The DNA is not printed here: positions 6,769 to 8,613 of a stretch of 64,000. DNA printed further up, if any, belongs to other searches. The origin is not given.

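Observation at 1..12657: Large phage-borne nucleotide-sugar synthesis and glycosylation island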

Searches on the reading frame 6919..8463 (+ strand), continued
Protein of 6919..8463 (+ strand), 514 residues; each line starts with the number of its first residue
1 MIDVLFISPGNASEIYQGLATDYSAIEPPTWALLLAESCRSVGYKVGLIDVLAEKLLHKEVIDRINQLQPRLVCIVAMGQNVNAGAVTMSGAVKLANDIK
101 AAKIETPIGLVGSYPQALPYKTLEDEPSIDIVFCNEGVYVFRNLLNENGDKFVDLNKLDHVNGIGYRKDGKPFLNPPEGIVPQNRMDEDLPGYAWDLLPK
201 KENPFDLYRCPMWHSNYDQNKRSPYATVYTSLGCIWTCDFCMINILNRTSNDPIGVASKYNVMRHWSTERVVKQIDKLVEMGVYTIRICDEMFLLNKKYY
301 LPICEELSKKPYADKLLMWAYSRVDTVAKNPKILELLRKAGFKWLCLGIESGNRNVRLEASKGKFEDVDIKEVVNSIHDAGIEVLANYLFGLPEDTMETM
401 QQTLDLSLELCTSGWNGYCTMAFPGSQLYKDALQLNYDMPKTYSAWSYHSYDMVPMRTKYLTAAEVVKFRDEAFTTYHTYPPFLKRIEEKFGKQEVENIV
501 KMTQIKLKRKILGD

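Call 64: search_protein_families(library=ncbifam, proteins=[L104:16160-16888:+, L104:15594-16313:+, L104:11538-12521:+, L104:16878-17852:+, L001:2-1000:+, L009:16815-17267:+, L002:18504-19235:+, L002:19232-19621:+, L001:12743-13258:+], max_evalue=0.001)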
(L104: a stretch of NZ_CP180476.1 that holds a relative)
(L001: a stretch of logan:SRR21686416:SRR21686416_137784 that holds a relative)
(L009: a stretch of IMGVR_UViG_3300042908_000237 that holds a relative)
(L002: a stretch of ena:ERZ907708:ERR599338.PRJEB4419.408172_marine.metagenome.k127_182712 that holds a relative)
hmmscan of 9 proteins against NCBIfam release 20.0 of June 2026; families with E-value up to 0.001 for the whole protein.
L104:16160-16888:+ (242 aa): 8 families
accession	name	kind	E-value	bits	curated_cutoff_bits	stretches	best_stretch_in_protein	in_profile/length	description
NF010546.0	PRK13936.1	equivalog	2.3e-52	177.6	276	1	50-241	2-194/197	phosphoheptose isomerase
TIGR00441.1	gmhA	equivalog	1.4e-49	168.1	209.45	1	86-236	4-154/154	D-sedoheptulose 7-phosphate isomerase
NF010547.0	PRK13938.1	equivalog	9.7e-42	142.8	320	1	62-240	14-192/196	D-sedoheptulose 7-phosphate isomerase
NF001628.0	PRK00414.1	equivalog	2.7e-33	115.2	265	1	55-237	6-188/192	D-sedoheptulose 7-phosphate isomerase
NF008138.0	PRK10886.1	equivalog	4.3e-28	98.4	352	1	53-240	3-191/196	DnaA initiator-associating protein DiaA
NF003915.0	PRK05441.1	subfamily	1.1e-05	24.6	168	1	73-212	42-182/300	N-acetylmuramic acid 6-phosphate etherase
NF009222.0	PRK12570.1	subfamily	8.5e-05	21.5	255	1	64-209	41-186/307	N-acetylmuramic acid 6-phosphate etherase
TIGR00274.1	TIGR00274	equivalog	0.00024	20.3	302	0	67-209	31-174/291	N-acetylmuramic acid 6-phosphate etherase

L104:15594-16313:+ (239 aa): 29 families (the best 25 are shown)
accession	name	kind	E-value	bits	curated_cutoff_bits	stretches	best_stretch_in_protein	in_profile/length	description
NF049965.1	GlMnHpPGnyltfHddC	equivalog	5.8e-52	176.5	300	1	3-227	2-216/221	D-glycero-D-manno-heptose 1-phosphate guanosyltransferase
NF052502.1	man1P_GTase_Rv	exception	6.1e-38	130.6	440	1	3-231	2-229/352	mannose-1-phosphate guanylyltransferase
NF041313.1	UDPGP_AglF_Halo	equivalog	4.3e-29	101.6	400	1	3-231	2-233/234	UTP--glucose-1-phosphate uridylyltransferase AglF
TIGR03992.1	Arch_glmU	subfamily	3.6e-27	95.2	292.1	1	3-231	2-226/393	bifunctional sugar-1-phosphate nucleotidylyltransferase/acetyltransferase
TIGR02623.1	G1P_cyt_trans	equivalog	4.6e-19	68.9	300.25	2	4-70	3-68/255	glucose-1-phosphate cytidylyltransferase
NF045761.1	NAMPUrTaseMurU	equivalog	2.3e-18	66.9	250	1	4-223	3-218/226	N-acetylmuramate alpha-1-phosphate uridylyltransferase MurU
TIGR01208.1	rmlA_long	equivalog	5.2e-15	55.2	320.25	1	4-233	2-235/353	glucose-1-phosphate thymidylyltransferase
NF010935.0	PRK14355.1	equivalog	3.8e-11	42.3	718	1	3-119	5-118/459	bifunctional UDP-N-acetylglucosamine diphosphorylase/glucosamine-1-phosphate N-acetyltransferase GlmU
NF010933.0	PRK14353.1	equivalog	1.6e-10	40.2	505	1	2-177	6-182/453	bifunctional UDP-N-acetylglucosamine diphosphorylase/glucosamine-1-phosphate N-acetyltransferase GlmU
NF045697.1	MurNAcPUrMurU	equivalog_domain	2.4e-10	40.2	370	1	5-226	1-222/229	N-acetylmuramate alpha-1-phosphate uridylyltransferase MurU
TIGR01173.1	glmU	equivalog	5.5e-10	38.7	366.85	1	3-111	2-104/452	bifunctional UDP-N-acetylglucosamine diphosphorylase/glucosamine-1-phosphate N-acetyltransferase GlmU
NF041173.1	Sug_nt_acttase_Thmprot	equivalog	2e-09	36.9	600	1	4-227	3-222/405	bifunctional sugar-1-phosphate nucleotidylyltransferase/acetyltransferase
NF010936.0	PRK14356.1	equivalog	2.1e-09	36.8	666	1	2-155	6-153/456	bifunctional UDP-N-acetylglucosamine diphosphorylase/glucosamine-1-phosphate N-acetyltransferase GlmU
NF003670.0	PRK05293.1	equivalog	2e-08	33.6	470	1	101-227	120-253/382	glucose-1-phosphate adenylyltransferase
NF010940.0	PRK14360.1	equivalog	3.5e-08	32.4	602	1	3-179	3-181/452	bifunctional UDP-N-acetylglucosamine diphosphorylase/glucosamine-1-phosphate N-acetyltransferase GlmU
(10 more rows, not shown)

L104:11538-12521:+ (327 aa): 13 families
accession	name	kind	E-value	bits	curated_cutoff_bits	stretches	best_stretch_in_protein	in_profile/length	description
NF049969.1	GlMnHpPKinHddA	equivalog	1.1e-43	150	600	1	1-304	6-318/338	D-glycero-D-manno-heptose 7-phosphate kinase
NF009948.0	PRK13412.1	equivalog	5.7e-29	100.4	721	1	80-300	723-946/974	bifunctional fucokinase/fucose-1-phosphate guanylyltransferase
TIGR00549.1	mevalon_kin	equivalog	2.9e-22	79.5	163.05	1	28-287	21-274/276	mevalonate kinase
NF003036.0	PRK03926.1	equivalog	2.8e-18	66.1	403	1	70-300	63-277/302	mevalonate kinase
NF003006.0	PRK03817.1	equivalog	8.1e-18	64.5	443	2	2-168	6-172/352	galactokinase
TIGR00131.1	gal_kin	equivalog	2.4e-17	63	226.65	2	77-172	104-199/388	galactokinase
NF003705.0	PRK05322.1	equivalog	2.9e-12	46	385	1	78-159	107-188/388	galactokinase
NF001816.0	PRK00555.1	equivalog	9.5e-11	41.2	509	2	220-300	257-334/363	galactokinase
NF002288.1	PRK01212.1-4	equivalog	3.8e-09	36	194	1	69-158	62-150/303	homoserine kinase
NF003472.0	PRK05101.1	equivalog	6.3e-09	35.2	499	1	70-157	99-186/382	galactokinase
TIGR00191.1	thrB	equivalog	5.3e-08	32.1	168.25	1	68-163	64-152/304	homoserine kinase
NF040957.1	Arch_PMK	equivalog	1.1e-06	28.5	500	1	94-292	90-289/316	phosphomevalonate kinase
TIGR01920.1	Shik_kin_archae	equivalog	0.00011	21.7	126.85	1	60-132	46-118/266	shikimate kinase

L104:16878-17852:+ (324 aa): 24 families
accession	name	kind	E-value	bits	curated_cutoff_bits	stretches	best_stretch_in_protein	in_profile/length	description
TIGR01181.1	dTDP_gluc_dehyt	equivalog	4.1e-22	78.7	365.1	1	16-314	1-312/321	dTDP-glucose 4,6-dehydratase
TIGR01179.1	galE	equivalog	5e-22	78.2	262.3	2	16-173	1-162/332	UDP-glucose 4-epimerase GalE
TIGR04180.1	EDH_00030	hypoth_equivalog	1.4e-17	63.8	475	1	17-267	1-258/297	NAD-dependent 4,6-dehydratase LegB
TIGR02197.1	heptose_epim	equivalog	1.4e-15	57.3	274.6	1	17-311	1-311/316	ADP-glyceromanno-heptose 6-epimerase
NF011728.1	PRK15181.1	equivalog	1.3e-14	54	760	1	3-263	4-280/348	Vi polysaccharide biosynthesis UDP-N-acetylglucosaminuronic acid C-4 epimerase TviC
NF008872.0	PRK11908.1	equivalog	9.9e-14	51.1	294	1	16-267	3-273/349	bifunctional UDP-4-keto-pentose/UDP-xylose synthase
NF007956.0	PRK10675.1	subfamily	2.8e-11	43.2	394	1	16-170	2-163/338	UDP-glucose 4-epimerase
NF005998.1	PRK08125.1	equivalog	1.1e-09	37.2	777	1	15-150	316-451/649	bifunctional UDP-4-amino-4-deoxy-L-arabinose formyltransferase/UDP-glucuronic acid oxidase ArnA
TIGR03589.1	PseB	equivalog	4.4e-08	32.4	407.75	1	15-112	5-104/324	UDP-N-acetylglucosamine 4,6-dehydratase (inverting)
NF043036.1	ErythonDh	equivalog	5.3e-08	32.4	325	1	16-164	2-157/321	D-erythronate dehydrogenase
TIGR03466.1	HpnA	hypoth_equivalog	2.3e-07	30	367.65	1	17-262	3-243/327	hopanoid-associated sugar epimerase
NF047922.1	GDPFucSynFcl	equivalog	1e-06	28.5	500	1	205-314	196-302/308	GDP-L-fucose synthase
NF042423.1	oxyalk_red_Shew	equivalog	1.2e-05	24.5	580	1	16-173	10-162/331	2-alkyl-3-oxoalkanoate reductase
NF007582.0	PRK10217.1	equivalog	1.6e-05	24.2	698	1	16-249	3-255/355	dTDP-glucose 4,6-dehydratase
TIGR01214.1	rmlD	equivalog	4.1e-05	22.8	224.05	1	17-186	2-155/285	dTDP-4-dehydrorhamnose reductase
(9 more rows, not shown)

L001:2-1000:+ (332 aa): 13 families
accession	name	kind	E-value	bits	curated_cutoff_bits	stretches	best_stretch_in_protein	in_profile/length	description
NF053653.1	InDiPhoBT2121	equivalog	5.2e-09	36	245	1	6-58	135-187/216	inorganic diphosphatase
TIGR02009.1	PGMB-YQAB-SF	subfamily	6.1e-09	36.3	153.35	1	2-56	131-185/186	beta-phosphoglucomutase family hydrolase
TIGR01509.1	HAD-SF-IA-v3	subfamily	7e-09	36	29.4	1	9-54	106-151/154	HAD-IA family hydrolase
TIGR03992.1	Arch_glmU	subfamily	2.1e-08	33.5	292.1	1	89-266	1-170/393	bifunctional sugar-1-phosphate nucleotidylyltransferase/acetyltransferase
TIGR01990.1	bPGM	equivalog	2.4e-07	30.9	189.4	1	2-57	131-186/187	beta-phosphoglucomutase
TIGR01208.1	rmlA_long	equivalog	2.9e-07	29.7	320.25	1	92-266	3-176/353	glucose-1-phosphate thymidylyltransferase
NF008610.0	PRK11587.1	equivalog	1.4e-05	24.6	282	1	3-63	127-187/219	sugar phosphatase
NF041173.1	Sug_nt_acttase_Thmprot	equivalog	3.8e-05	22.8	600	1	89-277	1-179/405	bifunctional sugar-1-phosphate nucleotidylyltransferase/acetyltransferase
NF046057.1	bifunc_MtlD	equivalog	8.7e-05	21.1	800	1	6-60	140-194/683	bifunctional mannitol-1-phosphate dehydrogenase/phosphatase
NF008000.0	PRK10725.1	equivalog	0.00011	22.4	215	1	5-52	133-180/188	fructose-1-phosphate/6-phosphogluconate phosphatase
NF008087.0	PRK10826.1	equivalog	0.00033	20.3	191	1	5-47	139-181/222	hexitol phosphatase HxpB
TIGR01207.1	rmlA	equivalog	0.00036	19.7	360.65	1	93-266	4-177/286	glucose-1-phosphate thymidylyltransferase RfbA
TIGR01099.1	galU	equivalog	0.00071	19.2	326.8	0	90-132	3-42/261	UTP--glucose-1-phosphate uridylyltransferase GalU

L009:16815-17267:+ (150 aa): 5 families
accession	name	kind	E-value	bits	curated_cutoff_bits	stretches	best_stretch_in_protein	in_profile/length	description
TIGR02199.1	rfaE_dom_II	equivalog_domain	6.7e-23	81.1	181.5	1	10-144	10-143/144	D-glycero-beta-D-manno-heptose 1-phosphate adenylyltransferase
NF008454.0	PRK11316.1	equivalog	2.1e-16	59.6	521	1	10-144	339-472/475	bifunctional D-glycero-beta-D-manno-heptose-7-phosphate kinase/D-glycero-beta-D-manno-heptose 1-phosphate adenylyltransferase HldE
TIGR01518.1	g3p_cytidyltrns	equivalog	8.2e-14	51.8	165.4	1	16-140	3-122/125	glycerol-3-phosphate cytidylyltransferase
TIGR00125.1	cyt_tran_rel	domain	2.4e-12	46.9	27.7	1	14-79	2-64/65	adenylyltransferase/cytidyltransferase family protein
NF001985.0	PRK00777.1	subfamily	1.4e-07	31.7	104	1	19-73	12-64/157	pantetheine-phosphate adenylyltransferase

L002:18504-19235:+ (243 aa): 14 families
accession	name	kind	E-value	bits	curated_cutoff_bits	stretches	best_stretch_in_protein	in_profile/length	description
TIGR02198.1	rfaE_dom_I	equivalog_domain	5.3e-35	121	345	2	57-243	91-305/315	D-glycero-beta-D-manno-heptose-7-phosphate kinase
NF008454.0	PRK11316.1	equivalog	1.4e-24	86.6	521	2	50-243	86-303/475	bifunctional D-glycero-beta-D-manno-heptose-7-phosphate kinase/D-glycero-beta-D-manno-heptose 1-phosphate adenylyltransferase HldE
TIGR02152.1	D_ribokin_bact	equivalog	4.3e-13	49.3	299.65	1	154-240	196-286/298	ribokinase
TIGR04382.1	myo_inos_iolC_N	equivalog_domain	2.5e-09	36.9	300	1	180-240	230-295/309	5-dehydro-2-deoxygluconokinase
TIGR03168.1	1-PFK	subfamily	7.9e-09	34.8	216.4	1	167-241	210-288/305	hexose kinase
NF041134.1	R1P_kin_Thcocales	equivalog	1.1e-08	34.9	500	1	123-240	141-268/291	ADP-dependent ribose-1-phosphate kinase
NF041164.1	NucKinThplmales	equivalog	1.3e-08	34.4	450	1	149-237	174-274/295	nucleoside kinase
TIGR03828.1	pfkB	equivalog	2.1e-08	33.6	292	1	165-241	208-288/305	1-phosphofructokinase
NF053626.1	RibKinHalex1628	equivalog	1.6e-07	31.1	330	1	162-239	193-277/293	ATP-dependent ribose-1-phosphate kinase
NF007321.0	PRK09813.1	equivalog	3.2e-07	30.1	247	1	180-239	202-259/261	fructoselysine 6-kinase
NF041320.1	pfkB_Halo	equivalog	5e-07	29.4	400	1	160-242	198-284/302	1-phosphofructokinase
NF008353.0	PRK11142.1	equivalog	8.3e-06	25.5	341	1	158-240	203-289/307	ribokinase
NF006957.1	PRK09434.1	equivalog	0.00035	20.2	450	0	159-225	201-271/302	fructokinase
TIGR00097.1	HMP-P_kinase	equivalog_domain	0.00066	19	204.95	1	185-237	188-240/254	bifunctional hydroxymethylpyrimidine kinase/phosphomethylpyrimidine kinase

L002:19232-19621:+ (129 aa): 11 families
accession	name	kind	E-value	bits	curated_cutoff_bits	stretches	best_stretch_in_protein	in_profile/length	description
TIGR02199.1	rfaE_dom_II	equivalog_domain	3.4e-35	121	181.5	1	2-127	12-140/144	D-glycero-beta-D-manno-heptose 1-phosphate adenylyltransferase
NF008454.0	PRK11316.1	equivalog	1.8e-29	102.7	521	1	2-127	341-469/475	bifunctional D-glycero-beta-D-manno-heptose-7-phosphate kinase/D-glycero-beta-D-manno-heptose 1-phosphate adenylyltransferase HldE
TIGR01518.1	g3p_cytidyltrns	equivalog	1.5e-25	89.7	165.4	1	5-128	2-124/125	glycerol-3-phosphate cytidylyltransferase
TIGR00125.1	cyt_tran_rel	domain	1.2e-17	63.8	27.7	1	4-69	2-64/65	adenylyltransferase/cytidyltransferase family protein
NF001985.0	PRK00777.1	subfamily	7.1e-11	42.4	104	1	3-62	6-63/157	pantetheine-phosphate adenylyltransferase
NF002250.0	PRK01170.1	subfamily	2.9e-08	33.6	489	1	4-62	3-58/322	bifunctional pantetheine-phosphate adenylyltransferase/NTP phosphatase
NF041124.1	CoaD_Thcocales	equivalog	1.7e-06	28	290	1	4-49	7-52/156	phosphopantetheine adenylyltransferase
NF005518.0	PRK07143.1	equivalog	0.00011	21.7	232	1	2-82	16-96/281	hypothetical protein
NF045965.1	RibF_rel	equivalog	0.00022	20.8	200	1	4-79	15-94/279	FAD synthase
NF003787.0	PRK05379.1-4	equivalog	0.00025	20.1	449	1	8-64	16-68/346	bifunctional nicotinamide-nucleotide adenylyltransferase/Nudix hydroxylase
TIGR01510.1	coaD_prev_kdtB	equivalog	0.00028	20.9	103.3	1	7-76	5-68/155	pantetheine-phosphate adenylyltransferase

L001:12743-13258:+ (171 aa): 1 family
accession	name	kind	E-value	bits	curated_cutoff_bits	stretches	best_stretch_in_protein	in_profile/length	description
TIGR01221.1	rmlC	equivalog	2.7e-32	112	155.75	1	10-171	5-167/176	dTDP-4-dehydrorhamnose 3,5-epimerase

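Call 65: list_cluster_members(proteins=[window:6919-8463:+, window:9365-10660:+, window:2982-3938:+, window:4141-4917:+, window:6082-6915:+, window:8465-9337:+, window:2236-2985:+, window:15867-16832:+, window:10657-11607:+, window:14014-14448:+])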
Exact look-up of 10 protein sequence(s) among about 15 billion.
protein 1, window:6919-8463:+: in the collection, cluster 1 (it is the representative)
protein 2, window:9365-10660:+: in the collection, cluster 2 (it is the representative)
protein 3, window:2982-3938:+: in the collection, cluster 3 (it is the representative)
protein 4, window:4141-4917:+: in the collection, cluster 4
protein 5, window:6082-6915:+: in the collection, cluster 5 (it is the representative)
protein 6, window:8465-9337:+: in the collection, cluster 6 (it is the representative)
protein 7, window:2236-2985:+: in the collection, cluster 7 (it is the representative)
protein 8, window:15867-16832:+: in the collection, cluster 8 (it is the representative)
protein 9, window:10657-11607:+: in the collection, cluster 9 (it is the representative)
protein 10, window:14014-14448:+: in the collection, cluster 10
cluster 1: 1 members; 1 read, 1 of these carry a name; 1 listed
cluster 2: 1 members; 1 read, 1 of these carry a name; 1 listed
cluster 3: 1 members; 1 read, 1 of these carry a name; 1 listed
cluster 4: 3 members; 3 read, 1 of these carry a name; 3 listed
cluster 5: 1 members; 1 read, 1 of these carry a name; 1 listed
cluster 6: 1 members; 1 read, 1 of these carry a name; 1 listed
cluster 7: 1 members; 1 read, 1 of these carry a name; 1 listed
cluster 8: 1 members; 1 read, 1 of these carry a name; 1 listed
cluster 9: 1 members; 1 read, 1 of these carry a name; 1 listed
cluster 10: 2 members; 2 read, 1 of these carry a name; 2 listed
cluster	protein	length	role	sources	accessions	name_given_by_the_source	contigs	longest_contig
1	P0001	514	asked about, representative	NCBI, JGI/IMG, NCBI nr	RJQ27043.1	radical SAM protein [Candidatus Parcubacteria bacterium] | MAG: radical SAM protein [Candidatus Parcubacteria bacterium]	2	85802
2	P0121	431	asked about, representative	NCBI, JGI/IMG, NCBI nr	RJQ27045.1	DegT/DnrJ/EryC1/StrS aminotransferase family protein [Candidatus Parcubacteria bacterium] | MAG: DegT/DnrJ/EryC1/StrS aminotransferase family protein [Candidatus Parcubacteria ...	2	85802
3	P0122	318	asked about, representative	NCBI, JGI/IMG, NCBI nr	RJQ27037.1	SDR family oxidoreductase [Candidatus Parcubacteria bacterium] | MAG: SDR family oxidoreductase [Candidatus Parcubacteria bacterium]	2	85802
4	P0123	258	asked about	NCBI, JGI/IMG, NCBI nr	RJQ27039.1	transketolase [Candidatus Parcubacteria bacterium] | MAG: transketolase [Candidatus Parcubacteria bacterium]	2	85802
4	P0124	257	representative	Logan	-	-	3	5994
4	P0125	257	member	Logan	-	-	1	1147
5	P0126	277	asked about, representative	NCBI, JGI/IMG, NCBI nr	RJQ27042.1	DUF1479 family protein [Candidatus Parcubacteria bacterium] | MAG: DUF1479 family protein [Candidatus Parcubacteria bacterium]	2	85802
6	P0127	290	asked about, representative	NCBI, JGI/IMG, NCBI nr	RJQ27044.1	FkbM family methyltransferase [Candidatus Parcubacteria bacterium] | MAG: FkbM family methyltransferase [Candidatus Parcubacteria bacterium]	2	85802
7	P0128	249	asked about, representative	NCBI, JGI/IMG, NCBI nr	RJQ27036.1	hypothetical protein C4577_01820 [Candidatus Parcubacteria bacterium] | MAG: hypothetical protein C4577_01820 [Candidatus Parcubacteria bacterium]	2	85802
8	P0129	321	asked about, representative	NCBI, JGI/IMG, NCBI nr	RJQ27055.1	glycosyltransferase family 2 protein [Candidatus Parcubacteria bacterium] | MAG: glycosyltransferase family 2 protein [Candidatus Parcubacteria bacterium]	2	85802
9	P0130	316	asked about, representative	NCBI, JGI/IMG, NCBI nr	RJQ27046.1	hypothetical protein C4577_01870 [Candidatus Parcubacteria bacterium] | MAG: hypothetical protein C4577_01870 [Candidatus Parcubacteria bacterium]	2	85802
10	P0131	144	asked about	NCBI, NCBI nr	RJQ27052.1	hypothetical protein C4577_01900 [Candidatus Parcubacteria bacterium] | MAG: hypothetical protein C4577_01900 [Candidatus Parcubacteria bacterium]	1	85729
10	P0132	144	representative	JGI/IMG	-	-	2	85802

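Call 95: search_dna_similar(query=L009:5664-7007:+, collection=phages, mode=protein, max_rows=8)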
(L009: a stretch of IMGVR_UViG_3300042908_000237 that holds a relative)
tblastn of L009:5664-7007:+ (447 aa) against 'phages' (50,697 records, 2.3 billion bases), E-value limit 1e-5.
Records with a match: 2590; places in all: 4086; records where one place covers at least 80% of the query: 2448.
Best place of each record, by identity: 60-80% 55; <60% 2535.
By first word of the organism name: Escherichia 671; Synechococcus 389; Klebsiella 332; Salmonella 203; Vibrio 136; Shigella 89; Aeromonas 86; Acinetobacter 71; Cyanophage 61; Enterobacter 58; and 60 more.
By host as written in the record: - 466; Escherichia coli 282; Klebsiella pneumoniae 115; Synechococcus 107; Escherichia coli O157:H7 39; Synechococcus sp. 38; Salmonella enterica 29; Synechococcus sp. WH7803 28; and 574 more.
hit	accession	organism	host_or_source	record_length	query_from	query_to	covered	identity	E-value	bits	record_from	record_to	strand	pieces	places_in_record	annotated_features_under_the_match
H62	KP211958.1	Cyanophage P-TIM40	Prochlorococcus sp. NATL2A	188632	1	447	100%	64.7%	2e-177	556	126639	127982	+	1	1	precursor of major head subunit (major capsid)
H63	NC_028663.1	Cyanophage P-TIM40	Prochlorococcus sp. NATL2A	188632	1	447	100%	64.7%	2e-177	556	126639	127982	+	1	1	major head protein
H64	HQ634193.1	Cyanophage P-RSM6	Prochlorococcus NATL2A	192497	1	447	100%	64.4%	5e-175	549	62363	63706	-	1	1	hypothetical protein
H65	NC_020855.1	Cyanophage P-RSM6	Prochlorococcus NATL2A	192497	1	447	100%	64.4%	5e-175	549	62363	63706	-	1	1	major head protein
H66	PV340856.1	Synechococcus phage Sf-FS3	Synechococcus sp. WH8102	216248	5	447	99%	64.8%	6e-172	540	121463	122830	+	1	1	ATP-binding protein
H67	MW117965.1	Synechococcus phage S-H38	Synechococcus sp. MW02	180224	1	447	100%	63.5%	3e-171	538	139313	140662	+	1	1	major capsid protein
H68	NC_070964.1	Synechococcus phage S-H38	Synechococcus sp. MW02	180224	1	447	100%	63.5%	3e-171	538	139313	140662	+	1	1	major head protein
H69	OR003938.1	Synechococcus phage DSL-LC03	Synechococcus sp.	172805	1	447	100%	63.2%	2e-173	544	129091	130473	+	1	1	major capsid protein | hypothetical protein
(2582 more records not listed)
